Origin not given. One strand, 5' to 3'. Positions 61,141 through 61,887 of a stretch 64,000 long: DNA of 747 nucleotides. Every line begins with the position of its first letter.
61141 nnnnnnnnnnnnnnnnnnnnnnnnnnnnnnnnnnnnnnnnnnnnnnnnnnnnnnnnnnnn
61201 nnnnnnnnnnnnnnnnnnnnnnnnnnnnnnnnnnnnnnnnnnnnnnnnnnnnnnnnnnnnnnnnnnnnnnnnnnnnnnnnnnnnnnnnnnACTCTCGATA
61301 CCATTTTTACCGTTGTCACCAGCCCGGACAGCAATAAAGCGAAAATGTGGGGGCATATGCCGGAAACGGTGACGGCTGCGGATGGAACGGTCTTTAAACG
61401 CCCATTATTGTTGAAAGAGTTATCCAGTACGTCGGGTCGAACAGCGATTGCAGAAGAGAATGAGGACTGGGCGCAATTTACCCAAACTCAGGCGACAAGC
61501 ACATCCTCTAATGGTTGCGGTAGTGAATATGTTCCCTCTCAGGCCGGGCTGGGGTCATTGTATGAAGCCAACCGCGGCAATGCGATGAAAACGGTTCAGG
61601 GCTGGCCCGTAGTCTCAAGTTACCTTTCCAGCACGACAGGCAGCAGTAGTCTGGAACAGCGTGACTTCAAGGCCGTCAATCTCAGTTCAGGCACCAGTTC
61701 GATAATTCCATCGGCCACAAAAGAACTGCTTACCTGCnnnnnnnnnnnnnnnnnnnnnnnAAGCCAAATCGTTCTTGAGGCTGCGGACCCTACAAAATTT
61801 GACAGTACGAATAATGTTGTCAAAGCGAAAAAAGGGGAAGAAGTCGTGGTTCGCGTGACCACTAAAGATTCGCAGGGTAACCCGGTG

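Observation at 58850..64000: At least seven diverged tandem repeats of about 270-285 aa in ratA, each with a conserved single cysteine and a GWP motif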

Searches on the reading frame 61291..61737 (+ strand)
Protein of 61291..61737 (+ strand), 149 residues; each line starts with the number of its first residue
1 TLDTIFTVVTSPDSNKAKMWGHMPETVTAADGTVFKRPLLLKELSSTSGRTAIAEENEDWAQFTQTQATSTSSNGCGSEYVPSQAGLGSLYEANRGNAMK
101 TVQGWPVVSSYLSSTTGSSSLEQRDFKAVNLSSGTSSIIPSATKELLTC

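Call 52: predict_structure(alignment_id=A2)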
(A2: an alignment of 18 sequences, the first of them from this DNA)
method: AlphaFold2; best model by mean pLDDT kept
length: 149 residues; sequences in the alignment: 18
mean_pLDDT: 86.5   pTM: 0.81
mean pLDDT of the five models: 86.5, 86.1, 86.1, 85.6, 85.4
residues with pLDDT >= 90: 98; 70-90: 26; 50-70: 16; < 50: 9
segments of 3 or more residues with pLDDT < 50: 5-11
pLDDT, mean of each block of 10 residues (from residue 1): 47 61 83 95 89 92 95 92 97 90 92 88 86 95 95
secondary structure, 60 per line:
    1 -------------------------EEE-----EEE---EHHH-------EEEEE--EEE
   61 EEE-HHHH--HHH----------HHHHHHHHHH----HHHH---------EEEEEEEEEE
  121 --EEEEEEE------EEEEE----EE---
elements in order: E26-28 E34-36 E51-55 E58-63 H65-68 H84-93 H98-101 E111-120 E123-129 E136-140

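Call 57: search_protein_representatives(alignment_id=A2)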
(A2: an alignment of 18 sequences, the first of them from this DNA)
Query: 18 sequences, 149 profile positions. Proteins with E-value up to 0.001 (for the whole library): 272; up to 1e-10: 171; up to 1e-30: 38. The best 150 are listed.
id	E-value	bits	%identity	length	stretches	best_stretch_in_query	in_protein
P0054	0.0e+00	1031.2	-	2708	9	2-149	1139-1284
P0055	0.0e+00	1010.7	-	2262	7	2-149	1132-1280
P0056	1.1e-272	908.0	-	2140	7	2-149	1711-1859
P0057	2.5e-245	819.3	-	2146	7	2-149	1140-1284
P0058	1.1e-244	817.2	-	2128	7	2-149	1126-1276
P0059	2.5e-227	760.9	-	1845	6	2-149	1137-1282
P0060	1.0e-203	684.2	-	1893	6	3-149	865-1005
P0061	6.9e-188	632.9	-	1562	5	2-149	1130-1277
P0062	1.9e-175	592.5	-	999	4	2-149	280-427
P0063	1.2e-145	495.8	-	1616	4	2-149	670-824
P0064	4.8e-129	441.9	-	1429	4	2-140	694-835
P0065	4.0e-96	335.1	-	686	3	2-145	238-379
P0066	8.7e-96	334.0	-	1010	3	3-149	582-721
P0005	5.8e-85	298.8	-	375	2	2-138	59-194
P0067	1.1e-80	284.9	-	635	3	2-142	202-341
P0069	5.2e-64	230.8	-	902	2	2-149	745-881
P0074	7.6e-51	188.1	-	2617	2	5-147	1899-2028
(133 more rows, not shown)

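Call 70: find_encoding_contigs(protein=P0063, flank=8000, max_places=2)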
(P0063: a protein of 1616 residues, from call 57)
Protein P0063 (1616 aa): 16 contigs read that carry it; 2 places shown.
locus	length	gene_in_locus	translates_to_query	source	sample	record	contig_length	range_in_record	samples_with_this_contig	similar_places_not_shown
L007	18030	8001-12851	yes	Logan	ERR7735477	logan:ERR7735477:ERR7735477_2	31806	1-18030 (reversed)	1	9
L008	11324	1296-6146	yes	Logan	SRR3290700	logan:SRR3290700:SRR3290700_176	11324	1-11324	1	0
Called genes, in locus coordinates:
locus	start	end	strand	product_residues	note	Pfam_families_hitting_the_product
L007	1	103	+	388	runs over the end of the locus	PF21016:RlmN_N, PF04055:Radical_SAM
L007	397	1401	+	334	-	PF01381:HTH_3, PF12844:HTH_19 (weak), PF13413:HTH_25, PF13560:HTH_31, PF13464:RodZ_C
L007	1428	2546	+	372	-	PF04551:GcpE, PF26540:GcpE_C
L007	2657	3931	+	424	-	PF13393:tRNA-synt_His, PF00587:tRNA-synt_2b, PF03129:HGTP_anticodon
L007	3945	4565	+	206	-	PF09976:TPR_21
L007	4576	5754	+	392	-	PF01011:PQQ (faint), PF13570:Beta-prop_ACSF4, PF25293:Beta-prop_EMC1_N (faint), PF13360:PQQ_2, PF13570:Beta-prop_ACSF4, PF13360:PQQ_2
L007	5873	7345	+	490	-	PF00071:Ras (faint), PF00350:Dynamin_N (faint), PF01926:MMR_HSR1, PF02421:FeoB_N, PF00009:GTP_EFTU, PF01926:MMR_HSR1, PF02421:FeoB_N, PF14714:KH_dom-like, +4 more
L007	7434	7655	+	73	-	PF07191:Zn_ribbon_6, PF03119:DNA_ligase_ZBD (faint)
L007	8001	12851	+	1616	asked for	PF11924:IAT_beta, PF05688:BIg21, PF05689:InvE_AD, PF05688:BIg21, PF05689:InvE_AD, PF05688:BIg21, PF05689:InvE_AD, PF05688:BIg21, +2 more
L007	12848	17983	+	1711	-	PF05688:BIg21, PF05689:InvE_AD, PF05688:BIg21, PF05689:InvE_AD, PF05688:BIg21, PF05689:InvE_AD, PF05688:BIg21, PF05689:InvE_AD, +6 more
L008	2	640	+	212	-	?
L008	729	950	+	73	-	PF07191:Zn_ribbon_6, PF03119:DNA_ligase_ZBD (faint)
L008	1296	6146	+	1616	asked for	PF11924:IAT_beta, PF05688:BIg21, PF05689:InvE_AD, PF05688:BIg21, PF05689:InvE_AD, PF05688:BIg21, PF05689:InvE_AD, PF05688:BIg21, +2 more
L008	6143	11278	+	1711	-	PF05688:BIg21, PF05689:InvE_AD, PF05688:BIg21, PF05689:InvE_AD, PF05688:BIg21, PF05689:InvE_AD, PF05688:BIg21, PF05689:InvE_AD, +6 more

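Call 71: find_encoding_contigs(protein=P0064, flank=8000, max_places=2)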
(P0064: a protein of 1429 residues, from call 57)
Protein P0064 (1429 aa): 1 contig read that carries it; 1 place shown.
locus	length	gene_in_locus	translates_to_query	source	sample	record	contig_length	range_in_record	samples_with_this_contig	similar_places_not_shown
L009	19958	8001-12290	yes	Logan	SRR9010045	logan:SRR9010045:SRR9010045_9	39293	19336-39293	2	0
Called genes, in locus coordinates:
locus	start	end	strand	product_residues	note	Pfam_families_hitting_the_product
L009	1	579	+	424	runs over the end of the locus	PF13393:tRNA-synt_His, PF00587:tRNA-synt_2b, PF03129:HGTP_anticodon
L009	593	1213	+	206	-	PF09976:TPR_21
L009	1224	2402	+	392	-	PF01011:PQQ (faint), PF13570:Beta-prop_ACSF4, PF25293:Beta-prop_EMC1_N (faint), PF13360:PQQ_2, PF13570:Beta-prop_ACSF4, PF13360:PQQ_2 (weak)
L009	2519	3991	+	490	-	PF00071:Ras (faint), PF00350:Dynamin_N (faint), PF01926:MMR_HSR1, PF02421:FeoB_N, PF00009:GTP_EFTU, PF01926:MMR_HSR1, PF02421:FeoB_N, PF14714:KH_dom-like, +4 more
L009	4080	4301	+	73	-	PF07191:Zn_ribbon_6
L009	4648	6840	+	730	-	PF11924:IAT_beta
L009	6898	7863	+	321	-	-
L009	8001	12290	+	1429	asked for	PF05688:BIg21, PF05689:InvE_AD, PF05688:BIg21, PF05689:InvE_AD, PF05688:BIg21, PF05689:InvE_AD, PF05688:BIg21, PF05689:InvE_AD, +1 more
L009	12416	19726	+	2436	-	PF05688:BIg21, PF05689:InvE_AD, PF05688:BIg21, PF05689:InvE_AD, PF05688:BIg21, PF05689:InvE_AD, PF05688:BIg21, PF05689:InvE_AD, +9 more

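Call 72: find_encoding_contigs(protein=P0060, flank=8000, max_places=2)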
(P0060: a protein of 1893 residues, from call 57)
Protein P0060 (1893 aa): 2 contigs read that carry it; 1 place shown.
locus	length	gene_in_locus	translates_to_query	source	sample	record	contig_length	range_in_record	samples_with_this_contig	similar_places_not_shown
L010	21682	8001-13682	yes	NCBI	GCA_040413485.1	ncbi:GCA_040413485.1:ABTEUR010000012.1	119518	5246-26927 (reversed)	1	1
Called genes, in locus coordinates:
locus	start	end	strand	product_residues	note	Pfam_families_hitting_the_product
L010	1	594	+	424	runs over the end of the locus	PF13393:tRNA-synt_His, PF00587:tRNA-synt_2b, PF03129:HGTP_anticodon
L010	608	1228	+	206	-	PF09976:TPR_21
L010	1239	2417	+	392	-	PF01011:PQQ (faint), PF13570:Beta-prop_ACSF4, PF25293:Beta-prop_EMC1_N (faint), PF13360:PQQ_2, PF13570:Beta-prop_ACSF4, PF13360:PQQ_2 (weak)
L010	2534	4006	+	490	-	PF00071:Ras (faint), PF00350:Dynamin_N (faint), PF01926:MMR_HSR1, PF02421:FeoB_N, PF00009:GTP_EFTU, PF01926:MMR_HSR1, PF02421:FeoB_N, PF14714:KH_dom-like, +4 more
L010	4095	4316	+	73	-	PF07191:Zn_ribbon_6, PF03119:DNA_ligase_ZBD (faint)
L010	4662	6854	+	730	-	PF11924:IAT_beta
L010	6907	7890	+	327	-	-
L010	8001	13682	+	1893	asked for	PF05688:BIg21, PF05689:InvE_AD, PF05688:BIg21, PF05689:InvE_AD, PF05688:BIg21, PF05689:InvE_AD, PF05688:BIg21, PF05689:InvE_AD, +4 more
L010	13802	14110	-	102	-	PF16728:DUF5066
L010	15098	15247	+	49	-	-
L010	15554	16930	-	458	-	PF13742:tRNA_anti_2, PF01336:tRNA_anti-codon, PF02601:Exonuc_VII_L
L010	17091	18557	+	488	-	PF00478:IMPDH, PF00571:CBS, PF01070:FMN_dh, PF03060:NMO (weak)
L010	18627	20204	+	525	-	PF00117:GATase, PF07722:Peptidase_C26, PF02540:NAD_synthase (weak), PF03054:tRNA_Me_trans (faint), PF00958:GMP_synt_C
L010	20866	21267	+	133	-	-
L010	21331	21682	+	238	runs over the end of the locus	PF01027:Bax1-I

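Call 73: find_encoding_contigs(protein=P0066, flank=7000, max_places=1)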
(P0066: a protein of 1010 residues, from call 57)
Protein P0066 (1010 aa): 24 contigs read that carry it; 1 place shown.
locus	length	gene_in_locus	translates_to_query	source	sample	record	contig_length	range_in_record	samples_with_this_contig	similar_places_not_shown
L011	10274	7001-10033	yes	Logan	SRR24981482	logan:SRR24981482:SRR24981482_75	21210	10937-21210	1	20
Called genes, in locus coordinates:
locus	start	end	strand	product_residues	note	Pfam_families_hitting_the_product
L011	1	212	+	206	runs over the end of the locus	PF09976:TPR_21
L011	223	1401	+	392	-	PF01011:PQQ (faint), PF13570:Beta-prop_ACSF4, PF25293:Beta-prop_EMC1_N (faint), PF13360:PQQ_2, PF13570:Beta-prop_ACSF4, PF13360:PQQ_2 (weak)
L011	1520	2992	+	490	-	PF00071:Ras (faint), PF00350:Dynamin_N (faint), PF01926:MMR_HSR1, PF02421:FeoB_N, PF00009:GTP_EFTU, PF01926:MMR_HSR1, PF02421:FeoB_N, PF14714:KH_dom-like, +4 more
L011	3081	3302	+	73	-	PF07191:Zn_ribbon_6, PF03119:DNA_ligase_ZBD (faint)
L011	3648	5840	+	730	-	PF11924:IAT_beta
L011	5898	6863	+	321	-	-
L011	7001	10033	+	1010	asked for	PF05688:BIg21, PF05689:InvE_AD, PF05688:BIg21, PF05689:InvE_AD, PF05688:BIg21, PF05689:InvE_AD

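Call 74: find_encoding_contigs(protein=P0074, flank=7000, max_places=1)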
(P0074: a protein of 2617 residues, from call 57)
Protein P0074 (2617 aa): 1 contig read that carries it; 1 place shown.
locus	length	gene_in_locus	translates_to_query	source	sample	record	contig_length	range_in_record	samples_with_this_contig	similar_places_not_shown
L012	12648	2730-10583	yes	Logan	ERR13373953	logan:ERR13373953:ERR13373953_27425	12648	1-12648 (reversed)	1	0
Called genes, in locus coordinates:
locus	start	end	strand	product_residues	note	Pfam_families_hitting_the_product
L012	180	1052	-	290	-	-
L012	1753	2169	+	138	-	-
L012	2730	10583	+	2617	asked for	PF01476:LysM (weak), PF11924:IAT_beta, PF09134:Invasin_D3, PF23197:IG_AIR9 (faint), PF05688:BIg21 (weak), PF05689:InvE_AD, PF05688:BIg21, PF05689:InvE_AD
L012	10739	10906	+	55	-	-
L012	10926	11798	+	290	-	PF12833:HTH_18, PF00165:HTH_AraC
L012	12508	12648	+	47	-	?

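Call 75: find_encoding_contigs(protein=P0069, flank=7000, max_places=1)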
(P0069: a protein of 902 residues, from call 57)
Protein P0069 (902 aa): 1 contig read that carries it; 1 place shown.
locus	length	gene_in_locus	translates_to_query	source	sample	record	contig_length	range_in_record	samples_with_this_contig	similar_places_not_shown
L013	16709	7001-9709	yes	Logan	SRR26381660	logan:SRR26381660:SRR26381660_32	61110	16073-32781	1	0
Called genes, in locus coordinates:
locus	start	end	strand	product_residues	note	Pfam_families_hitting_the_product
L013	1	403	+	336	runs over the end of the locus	PF01381:HTH_3, PF12844:HTH_19 (weak), PF13413:HTH_25, PF13560:HTH_31, PF13464:RodZ_C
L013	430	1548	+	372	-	PF04551:GcpE, PF26540:GcpE_C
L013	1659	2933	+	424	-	PF13393:tRNA-synt_His, PF00587:tRNA-synt_2b, PF03129:HGTP_anticodon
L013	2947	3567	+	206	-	PF09976:TPR_21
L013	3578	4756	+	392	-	PF01011:PQQ (faint), PF13570:Beta-prop_ACSF4, PF25293:Beta-prop_EMC1_N (faint), PF13360:PQQ_2, PF13570:Beta-prop_ACSF4, PF13360:PQQ_2 (weak)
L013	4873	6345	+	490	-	PF00071:Ras (faint), PF00350:Dynamin_N (faint), PF01926:MMR_HSR1, PF02421:FeoB_N, PF00009:GTP_EFTU, PF01926:MMR_HSR1, PF02421:FeoB_N, PF14714:KH_dom-like, +4 more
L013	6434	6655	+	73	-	PF07191:Zn_ribbon_6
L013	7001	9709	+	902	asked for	PF11924:IAT_beta, PF05689:InvE_AD, PF05688:BIg21, PF05689:InvE_AD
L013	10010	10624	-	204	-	PF01381:HTH_3 (weak)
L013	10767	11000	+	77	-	PF13693:HTH_35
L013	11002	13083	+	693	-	PF02316:HTH_Tnp_Mu_1, PF09299:Mu-transpos_C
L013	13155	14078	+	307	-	PF13401:AAA_22, PF09077:Phage-MuB_C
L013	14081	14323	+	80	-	-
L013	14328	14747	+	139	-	-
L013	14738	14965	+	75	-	PF26843:Kil_protein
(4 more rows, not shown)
